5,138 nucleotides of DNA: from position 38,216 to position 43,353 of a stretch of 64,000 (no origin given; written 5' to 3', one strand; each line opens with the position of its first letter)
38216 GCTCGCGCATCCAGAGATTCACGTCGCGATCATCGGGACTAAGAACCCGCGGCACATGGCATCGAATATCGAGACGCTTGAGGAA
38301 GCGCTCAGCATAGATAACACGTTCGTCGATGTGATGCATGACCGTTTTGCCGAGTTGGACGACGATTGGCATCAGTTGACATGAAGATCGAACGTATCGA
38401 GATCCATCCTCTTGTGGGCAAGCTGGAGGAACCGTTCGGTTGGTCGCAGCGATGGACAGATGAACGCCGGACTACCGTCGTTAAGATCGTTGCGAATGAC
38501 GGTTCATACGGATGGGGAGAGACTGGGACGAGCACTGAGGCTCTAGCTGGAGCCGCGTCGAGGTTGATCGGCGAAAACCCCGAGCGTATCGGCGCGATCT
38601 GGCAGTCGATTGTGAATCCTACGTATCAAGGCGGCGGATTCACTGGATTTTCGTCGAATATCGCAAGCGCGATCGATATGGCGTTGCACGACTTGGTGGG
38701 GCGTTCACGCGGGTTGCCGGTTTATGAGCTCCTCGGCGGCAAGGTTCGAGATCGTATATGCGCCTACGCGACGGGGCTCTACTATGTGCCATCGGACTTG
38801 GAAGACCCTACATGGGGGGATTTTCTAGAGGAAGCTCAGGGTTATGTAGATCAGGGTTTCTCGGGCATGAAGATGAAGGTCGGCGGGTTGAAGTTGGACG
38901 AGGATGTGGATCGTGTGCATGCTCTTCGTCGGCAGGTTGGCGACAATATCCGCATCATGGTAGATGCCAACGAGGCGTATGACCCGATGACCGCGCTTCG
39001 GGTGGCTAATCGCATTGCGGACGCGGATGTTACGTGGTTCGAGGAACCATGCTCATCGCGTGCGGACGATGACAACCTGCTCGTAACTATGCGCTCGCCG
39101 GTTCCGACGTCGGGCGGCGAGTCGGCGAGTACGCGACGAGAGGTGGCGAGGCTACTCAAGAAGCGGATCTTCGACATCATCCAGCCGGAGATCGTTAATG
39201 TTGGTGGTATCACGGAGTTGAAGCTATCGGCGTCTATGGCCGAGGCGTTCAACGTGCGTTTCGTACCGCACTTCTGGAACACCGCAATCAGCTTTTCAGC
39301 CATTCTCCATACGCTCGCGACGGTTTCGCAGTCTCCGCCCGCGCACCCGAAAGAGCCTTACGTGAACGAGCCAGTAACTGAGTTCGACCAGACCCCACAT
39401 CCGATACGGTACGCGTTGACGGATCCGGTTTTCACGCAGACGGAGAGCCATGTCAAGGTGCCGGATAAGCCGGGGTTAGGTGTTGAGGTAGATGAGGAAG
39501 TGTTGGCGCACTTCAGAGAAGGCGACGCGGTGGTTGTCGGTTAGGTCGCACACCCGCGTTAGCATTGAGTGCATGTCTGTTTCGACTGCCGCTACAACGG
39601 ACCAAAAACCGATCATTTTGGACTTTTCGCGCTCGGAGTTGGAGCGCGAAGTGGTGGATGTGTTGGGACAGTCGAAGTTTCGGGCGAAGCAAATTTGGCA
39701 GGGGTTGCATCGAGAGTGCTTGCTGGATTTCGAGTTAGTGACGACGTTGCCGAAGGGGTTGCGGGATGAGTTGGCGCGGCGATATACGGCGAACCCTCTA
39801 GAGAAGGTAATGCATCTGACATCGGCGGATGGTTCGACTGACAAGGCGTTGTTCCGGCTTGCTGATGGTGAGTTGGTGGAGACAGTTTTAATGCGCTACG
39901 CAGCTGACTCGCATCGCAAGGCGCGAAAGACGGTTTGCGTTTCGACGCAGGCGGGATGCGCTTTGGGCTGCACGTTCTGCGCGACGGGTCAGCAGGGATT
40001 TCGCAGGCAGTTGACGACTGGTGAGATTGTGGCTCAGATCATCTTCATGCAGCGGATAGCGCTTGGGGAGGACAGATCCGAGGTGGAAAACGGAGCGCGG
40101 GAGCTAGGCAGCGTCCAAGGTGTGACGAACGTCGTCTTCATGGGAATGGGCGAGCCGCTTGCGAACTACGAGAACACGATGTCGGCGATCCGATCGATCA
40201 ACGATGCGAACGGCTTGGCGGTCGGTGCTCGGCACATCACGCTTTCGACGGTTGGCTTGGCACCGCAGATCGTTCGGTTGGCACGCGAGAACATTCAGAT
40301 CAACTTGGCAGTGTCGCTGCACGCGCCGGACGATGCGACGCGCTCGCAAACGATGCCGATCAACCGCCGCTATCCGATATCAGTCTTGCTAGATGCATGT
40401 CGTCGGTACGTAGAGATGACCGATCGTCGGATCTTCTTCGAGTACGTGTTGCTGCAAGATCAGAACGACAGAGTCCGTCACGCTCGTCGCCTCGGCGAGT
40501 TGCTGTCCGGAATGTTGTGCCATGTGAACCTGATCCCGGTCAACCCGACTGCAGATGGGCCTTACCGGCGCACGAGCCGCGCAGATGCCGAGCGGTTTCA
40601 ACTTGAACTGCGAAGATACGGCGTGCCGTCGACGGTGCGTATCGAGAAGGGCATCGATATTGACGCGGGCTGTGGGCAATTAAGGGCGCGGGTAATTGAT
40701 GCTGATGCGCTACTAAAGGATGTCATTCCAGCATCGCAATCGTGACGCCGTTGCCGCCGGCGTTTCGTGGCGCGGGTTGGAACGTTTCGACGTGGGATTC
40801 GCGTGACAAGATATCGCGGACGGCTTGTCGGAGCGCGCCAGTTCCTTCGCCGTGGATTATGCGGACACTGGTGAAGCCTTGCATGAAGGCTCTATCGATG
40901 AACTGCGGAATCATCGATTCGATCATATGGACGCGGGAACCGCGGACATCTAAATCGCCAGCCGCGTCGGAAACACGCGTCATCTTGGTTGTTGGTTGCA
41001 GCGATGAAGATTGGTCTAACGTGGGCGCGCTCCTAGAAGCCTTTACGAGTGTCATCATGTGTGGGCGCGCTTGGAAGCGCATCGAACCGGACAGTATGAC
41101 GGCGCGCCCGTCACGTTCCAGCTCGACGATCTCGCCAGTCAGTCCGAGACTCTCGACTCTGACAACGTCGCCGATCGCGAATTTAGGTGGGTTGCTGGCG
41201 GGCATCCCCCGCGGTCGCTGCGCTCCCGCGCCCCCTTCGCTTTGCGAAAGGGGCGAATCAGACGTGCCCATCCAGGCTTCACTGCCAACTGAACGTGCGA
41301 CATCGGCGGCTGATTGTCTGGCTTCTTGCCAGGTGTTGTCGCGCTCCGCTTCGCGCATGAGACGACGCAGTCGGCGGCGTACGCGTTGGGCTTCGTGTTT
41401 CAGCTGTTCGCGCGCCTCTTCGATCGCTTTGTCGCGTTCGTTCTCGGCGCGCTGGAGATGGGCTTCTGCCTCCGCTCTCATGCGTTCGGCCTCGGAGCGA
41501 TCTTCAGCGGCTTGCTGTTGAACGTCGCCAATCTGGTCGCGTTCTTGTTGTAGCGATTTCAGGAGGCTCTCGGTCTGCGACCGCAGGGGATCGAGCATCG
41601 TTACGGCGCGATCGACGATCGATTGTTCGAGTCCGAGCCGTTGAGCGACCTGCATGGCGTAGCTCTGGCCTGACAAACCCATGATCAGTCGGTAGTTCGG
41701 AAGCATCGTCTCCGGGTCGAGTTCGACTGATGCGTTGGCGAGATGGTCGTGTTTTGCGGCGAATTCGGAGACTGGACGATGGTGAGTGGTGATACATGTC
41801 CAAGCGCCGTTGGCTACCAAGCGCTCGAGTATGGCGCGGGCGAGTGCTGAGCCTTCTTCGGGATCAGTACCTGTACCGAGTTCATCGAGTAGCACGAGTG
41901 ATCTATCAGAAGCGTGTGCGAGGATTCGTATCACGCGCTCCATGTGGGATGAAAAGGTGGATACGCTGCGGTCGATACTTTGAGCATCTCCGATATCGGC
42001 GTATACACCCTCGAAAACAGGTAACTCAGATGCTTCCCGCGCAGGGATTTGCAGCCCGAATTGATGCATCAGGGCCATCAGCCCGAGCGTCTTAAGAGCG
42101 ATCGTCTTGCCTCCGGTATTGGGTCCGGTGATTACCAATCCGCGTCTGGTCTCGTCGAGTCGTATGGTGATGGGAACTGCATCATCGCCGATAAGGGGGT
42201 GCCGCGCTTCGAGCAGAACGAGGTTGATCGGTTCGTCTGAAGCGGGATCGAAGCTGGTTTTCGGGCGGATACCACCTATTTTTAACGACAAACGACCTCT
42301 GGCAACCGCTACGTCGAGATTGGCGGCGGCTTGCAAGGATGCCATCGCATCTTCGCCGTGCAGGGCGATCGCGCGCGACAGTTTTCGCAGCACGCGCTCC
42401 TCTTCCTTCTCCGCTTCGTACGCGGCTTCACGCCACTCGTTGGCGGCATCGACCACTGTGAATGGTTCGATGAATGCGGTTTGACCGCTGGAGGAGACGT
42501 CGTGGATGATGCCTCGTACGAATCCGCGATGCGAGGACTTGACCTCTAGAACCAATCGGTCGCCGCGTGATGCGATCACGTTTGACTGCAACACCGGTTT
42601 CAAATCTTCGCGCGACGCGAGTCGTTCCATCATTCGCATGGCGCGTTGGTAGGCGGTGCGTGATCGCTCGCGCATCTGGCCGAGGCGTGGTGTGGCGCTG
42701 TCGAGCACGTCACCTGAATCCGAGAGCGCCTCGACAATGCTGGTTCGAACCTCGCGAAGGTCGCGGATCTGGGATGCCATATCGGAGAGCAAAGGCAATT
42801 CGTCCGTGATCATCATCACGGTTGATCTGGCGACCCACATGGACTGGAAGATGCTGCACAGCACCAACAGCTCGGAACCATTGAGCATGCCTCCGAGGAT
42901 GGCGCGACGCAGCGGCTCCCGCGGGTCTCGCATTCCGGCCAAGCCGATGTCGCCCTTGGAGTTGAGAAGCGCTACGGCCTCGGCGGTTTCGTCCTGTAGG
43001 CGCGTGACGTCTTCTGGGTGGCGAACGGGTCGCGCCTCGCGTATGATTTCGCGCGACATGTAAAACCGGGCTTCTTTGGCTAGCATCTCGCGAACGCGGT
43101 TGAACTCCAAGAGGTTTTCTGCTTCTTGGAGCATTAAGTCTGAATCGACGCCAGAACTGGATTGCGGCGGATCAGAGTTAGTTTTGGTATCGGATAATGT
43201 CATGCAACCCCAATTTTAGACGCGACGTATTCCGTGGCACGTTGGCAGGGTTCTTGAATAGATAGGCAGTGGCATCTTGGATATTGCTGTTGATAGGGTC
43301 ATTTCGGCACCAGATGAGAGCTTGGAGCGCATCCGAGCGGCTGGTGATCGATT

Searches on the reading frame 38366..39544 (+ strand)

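Call 43: search_protein_families(library=pfam, proteins=[window:38366-39544:+])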
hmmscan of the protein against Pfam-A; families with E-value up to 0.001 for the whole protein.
window:38366-39544:+ (392 aa): 2 families
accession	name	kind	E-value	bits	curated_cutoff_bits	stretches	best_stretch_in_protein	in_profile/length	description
PF13378.12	MR_MLE_C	-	1e-58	199.1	29.4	1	153-379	2-219/219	Enolase C-terminal domain-like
PF02746.21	MR_MLE_N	-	1.6e-11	44.8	22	1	21-124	14-117/117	Mandelate racemase / muconate lactonizing enzyme, N-terminal domain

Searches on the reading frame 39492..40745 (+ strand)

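Call 43: search_protein_families(library=pfam, proteins=[window:39492-40745:+])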
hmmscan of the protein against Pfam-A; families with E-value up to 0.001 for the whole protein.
window:39492-40745:+ (417 aa): 2 families
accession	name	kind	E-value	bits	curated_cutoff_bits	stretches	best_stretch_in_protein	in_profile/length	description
PF04055.27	Radical_SAM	-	1.9e-16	61.1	29.5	1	151-327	2-157/166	Radical SAM superfamily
PF21016.3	RlmN_N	-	1.1e-08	35.2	24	1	42-97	3-57/60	Ribosomal RNA large subunit methyltransferase N-terminal domain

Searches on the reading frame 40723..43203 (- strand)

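Call 43: search_protein_families(library=pfam, proteins=[window:40723-43203:-])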
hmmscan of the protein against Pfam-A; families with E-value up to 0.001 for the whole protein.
window:40723-43203:- (826 aa): 3 families
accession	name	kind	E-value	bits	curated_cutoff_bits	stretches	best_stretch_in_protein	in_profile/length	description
PF00488.27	MutS_V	-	3.3e-37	128.7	30.2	1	356-539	1-186/188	MutS domain V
PF01713.27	Smr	-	6.7e-22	77.9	25.7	1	751-825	1-76/77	Smr domain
PF20297.4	MSSS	-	6.9e-07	29.3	26.8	1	677-710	1-35/42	MutS2 and Smr-associated SH3 domain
